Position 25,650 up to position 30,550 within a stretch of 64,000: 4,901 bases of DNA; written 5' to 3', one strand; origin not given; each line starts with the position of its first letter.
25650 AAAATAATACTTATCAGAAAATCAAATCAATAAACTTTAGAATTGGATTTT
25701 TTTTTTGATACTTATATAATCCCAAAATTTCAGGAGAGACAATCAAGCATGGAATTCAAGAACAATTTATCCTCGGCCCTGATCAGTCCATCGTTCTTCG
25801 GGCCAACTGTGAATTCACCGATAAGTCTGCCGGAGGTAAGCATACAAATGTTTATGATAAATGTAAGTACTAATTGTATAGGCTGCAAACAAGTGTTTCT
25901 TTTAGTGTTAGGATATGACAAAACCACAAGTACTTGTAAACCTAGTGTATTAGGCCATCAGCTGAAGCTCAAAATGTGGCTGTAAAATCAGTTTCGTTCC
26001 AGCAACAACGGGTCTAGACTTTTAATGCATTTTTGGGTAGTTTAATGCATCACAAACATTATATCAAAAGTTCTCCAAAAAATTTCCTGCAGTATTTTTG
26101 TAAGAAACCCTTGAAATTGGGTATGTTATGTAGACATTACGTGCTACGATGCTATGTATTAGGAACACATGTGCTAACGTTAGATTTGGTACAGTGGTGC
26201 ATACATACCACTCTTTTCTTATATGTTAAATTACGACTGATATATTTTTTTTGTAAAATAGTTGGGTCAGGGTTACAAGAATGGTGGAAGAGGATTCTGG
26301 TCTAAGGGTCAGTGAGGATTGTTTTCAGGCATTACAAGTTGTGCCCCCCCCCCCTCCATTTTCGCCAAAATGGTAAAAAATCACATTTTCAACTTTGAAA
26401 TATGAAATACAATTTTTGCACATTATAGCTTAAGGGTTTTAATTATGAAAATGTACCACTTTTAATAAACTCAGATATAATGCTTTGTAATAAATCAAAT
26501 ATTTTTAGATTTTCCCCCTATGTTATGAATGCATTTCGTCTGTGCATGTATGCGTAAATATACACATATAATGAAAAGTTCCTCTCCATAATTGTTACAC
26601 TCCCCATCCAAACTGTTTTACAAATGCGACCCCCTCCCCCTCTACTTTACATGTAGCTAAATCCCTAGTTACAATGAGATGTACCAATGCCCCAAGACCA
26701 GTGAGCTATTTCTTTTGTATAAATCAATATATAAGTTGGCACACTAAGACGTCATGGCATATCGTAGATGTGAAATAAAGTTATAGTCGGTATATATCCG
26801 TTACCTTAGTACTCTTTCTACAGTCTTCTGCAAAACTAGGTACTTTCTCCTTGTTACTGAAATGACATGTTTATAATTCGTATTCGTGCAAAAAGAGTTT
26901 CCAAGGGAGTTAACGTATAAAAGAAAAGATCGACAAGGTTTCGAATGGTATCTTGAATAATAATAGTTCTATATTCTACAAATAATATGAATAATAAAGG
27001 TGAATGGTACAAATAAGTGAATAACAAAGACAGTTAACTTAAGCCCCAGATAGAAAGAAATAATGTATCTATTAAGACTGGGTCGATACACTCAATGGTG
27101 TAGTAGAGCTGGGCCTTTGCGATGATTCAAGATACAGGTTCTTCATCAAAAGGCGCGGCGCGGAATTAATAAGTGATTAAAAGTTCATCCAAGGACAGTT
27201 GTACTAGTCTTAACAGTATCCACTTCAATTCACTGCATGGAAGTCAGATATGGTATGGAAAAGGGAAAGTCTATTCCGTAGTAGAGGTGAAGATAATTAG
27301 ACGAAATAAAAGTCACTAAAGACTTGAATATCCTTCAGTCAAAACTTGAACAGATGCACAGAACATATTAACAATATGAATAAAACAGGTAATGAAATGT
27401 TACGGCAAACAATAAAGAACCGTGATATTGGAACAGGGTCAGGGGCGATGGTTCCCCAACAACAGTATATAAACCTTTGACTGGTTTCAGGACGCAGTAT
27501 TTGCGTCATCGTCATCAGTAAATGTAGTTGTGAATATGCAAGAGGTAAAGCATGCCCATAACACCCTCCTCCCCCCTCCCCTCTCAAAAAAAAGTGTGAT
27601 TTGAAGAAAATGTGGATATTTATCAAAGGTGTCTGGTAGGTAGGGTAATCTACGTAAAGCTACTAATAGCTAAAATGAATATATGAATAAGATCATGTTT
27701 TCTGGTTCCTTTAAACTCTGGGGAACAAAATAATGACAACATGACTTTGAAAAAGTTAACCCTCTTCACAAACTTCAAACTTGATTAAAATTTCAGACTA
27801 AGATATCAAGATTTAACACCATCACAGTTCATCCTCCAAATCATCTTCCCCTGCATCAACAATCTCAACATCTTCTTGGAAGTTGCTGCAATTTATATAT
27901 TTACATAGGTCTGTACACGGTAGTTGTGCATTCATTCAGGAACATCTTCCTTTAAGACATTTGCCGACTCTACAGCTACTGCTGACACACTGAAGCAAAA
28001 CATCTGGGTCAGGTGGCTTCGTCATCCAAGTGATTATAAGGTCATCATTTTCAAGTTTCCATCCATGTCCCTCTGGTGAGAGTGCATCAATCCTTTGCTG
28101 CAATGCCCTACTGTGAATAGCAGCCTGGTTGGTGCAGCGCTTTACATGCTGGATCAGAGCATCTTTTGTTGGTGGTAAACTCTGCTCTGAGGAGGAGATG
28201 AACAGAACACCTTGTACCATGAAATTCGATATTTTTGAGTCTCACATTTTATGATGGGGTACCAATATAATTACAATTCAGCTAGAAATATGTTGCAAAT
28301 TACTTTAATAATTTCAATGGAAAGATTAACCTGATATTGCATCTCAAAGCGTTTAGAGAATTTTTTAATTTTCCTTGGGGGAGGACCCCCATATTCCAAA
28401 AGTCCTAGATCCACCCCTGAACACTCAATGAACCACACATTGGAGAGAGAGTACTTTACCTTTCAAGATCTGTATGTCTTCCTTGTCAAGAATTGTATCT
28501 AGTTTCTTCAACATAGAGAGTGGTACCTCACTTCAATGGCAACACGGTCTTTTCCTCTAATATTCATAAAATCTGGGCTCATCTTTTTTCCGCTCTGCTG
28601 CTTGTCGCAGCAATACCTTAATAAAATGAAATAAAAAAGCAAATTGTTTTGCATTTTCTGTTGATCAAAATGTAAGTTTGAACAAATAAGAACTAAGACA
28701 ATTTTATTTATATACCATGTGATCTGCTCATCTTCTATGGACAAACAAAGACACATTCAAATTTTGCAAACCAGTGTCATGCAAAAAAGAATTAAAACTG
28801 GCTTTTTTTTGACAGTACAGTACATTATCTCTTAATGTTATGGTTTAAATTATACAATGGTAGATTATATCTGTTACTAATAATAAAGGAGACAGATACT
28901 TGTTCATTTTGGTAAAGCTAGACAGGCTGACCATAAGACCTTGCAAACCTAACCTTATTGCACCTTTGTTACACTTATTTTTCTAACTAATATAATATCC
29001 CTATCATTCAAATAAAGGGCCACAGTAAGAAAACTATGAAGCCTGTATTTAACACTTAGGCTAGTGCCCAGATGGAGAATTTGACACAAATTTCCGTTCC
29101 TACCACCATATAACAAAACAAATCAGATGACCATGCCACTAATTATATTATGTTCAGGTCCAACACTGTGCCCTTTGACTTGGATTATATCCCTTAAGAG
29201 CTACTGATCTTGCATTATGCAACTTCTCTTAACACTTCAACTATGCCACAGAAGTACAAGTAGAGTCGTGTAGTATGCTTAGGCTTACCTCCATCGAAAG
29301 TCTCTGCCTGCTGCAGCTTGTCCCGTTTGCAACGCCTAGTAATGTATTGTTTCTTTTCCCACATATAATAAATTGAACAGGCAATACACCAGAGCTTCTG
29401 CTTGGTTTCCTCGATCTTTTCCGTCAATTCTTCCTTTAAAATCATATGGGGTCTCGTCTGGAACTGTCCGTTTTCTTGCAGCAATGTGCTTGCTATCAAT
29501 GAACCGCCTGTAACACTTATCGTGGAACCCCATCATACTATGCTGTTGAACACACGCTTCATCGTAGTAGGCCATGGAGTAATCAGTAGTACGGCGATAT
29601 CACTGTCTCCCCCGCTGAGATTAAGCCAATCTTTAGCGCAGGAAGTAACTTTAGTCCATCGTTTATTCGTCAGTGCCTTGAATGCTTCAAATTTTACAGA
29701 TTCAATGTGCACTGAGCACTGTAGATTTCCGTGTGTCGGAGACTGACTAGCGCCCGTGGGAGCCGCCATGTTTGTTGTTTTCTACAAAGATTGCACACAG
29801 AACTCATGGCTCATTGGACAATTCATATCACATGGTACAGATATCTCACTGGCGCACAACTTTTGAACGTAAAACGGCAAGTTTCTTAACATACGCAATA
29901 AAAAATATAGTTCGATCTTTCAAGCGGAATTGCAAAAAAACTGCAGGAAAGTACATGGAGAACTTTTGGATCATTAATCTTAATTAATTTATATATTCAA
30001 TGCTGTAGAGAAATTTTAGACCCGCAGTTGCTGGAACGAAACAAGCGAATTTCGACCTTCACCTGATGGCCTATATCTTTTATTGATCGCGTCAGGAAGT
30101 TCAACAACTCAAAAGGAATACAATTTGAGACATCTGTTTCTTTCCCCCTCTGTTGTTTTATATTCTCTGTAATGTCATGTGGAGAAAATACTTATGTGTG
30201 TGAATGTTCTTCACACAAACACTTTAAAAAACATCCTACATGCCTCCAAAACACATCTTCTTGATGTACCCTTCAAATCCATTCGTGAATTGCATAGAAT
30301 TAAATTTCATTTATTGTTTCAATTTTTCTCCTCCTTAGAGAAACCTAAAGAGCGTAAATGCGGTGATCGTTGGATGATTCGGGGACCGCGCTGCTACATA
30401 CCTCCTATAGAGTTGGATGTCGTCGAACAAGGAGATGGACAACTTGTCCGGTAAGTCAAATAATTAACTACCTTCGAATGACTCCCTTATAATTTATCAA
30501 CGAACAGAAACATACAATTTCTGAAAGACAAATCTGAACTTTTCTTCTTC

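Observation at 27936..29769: Decayed Cys/His-rich antisense coding remnant filling the 4.5-kb MVP intron 10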

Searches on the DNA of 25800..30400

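Call 64: search_rna_families(source=window, start=25800, end=30400, threshold=gathering)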
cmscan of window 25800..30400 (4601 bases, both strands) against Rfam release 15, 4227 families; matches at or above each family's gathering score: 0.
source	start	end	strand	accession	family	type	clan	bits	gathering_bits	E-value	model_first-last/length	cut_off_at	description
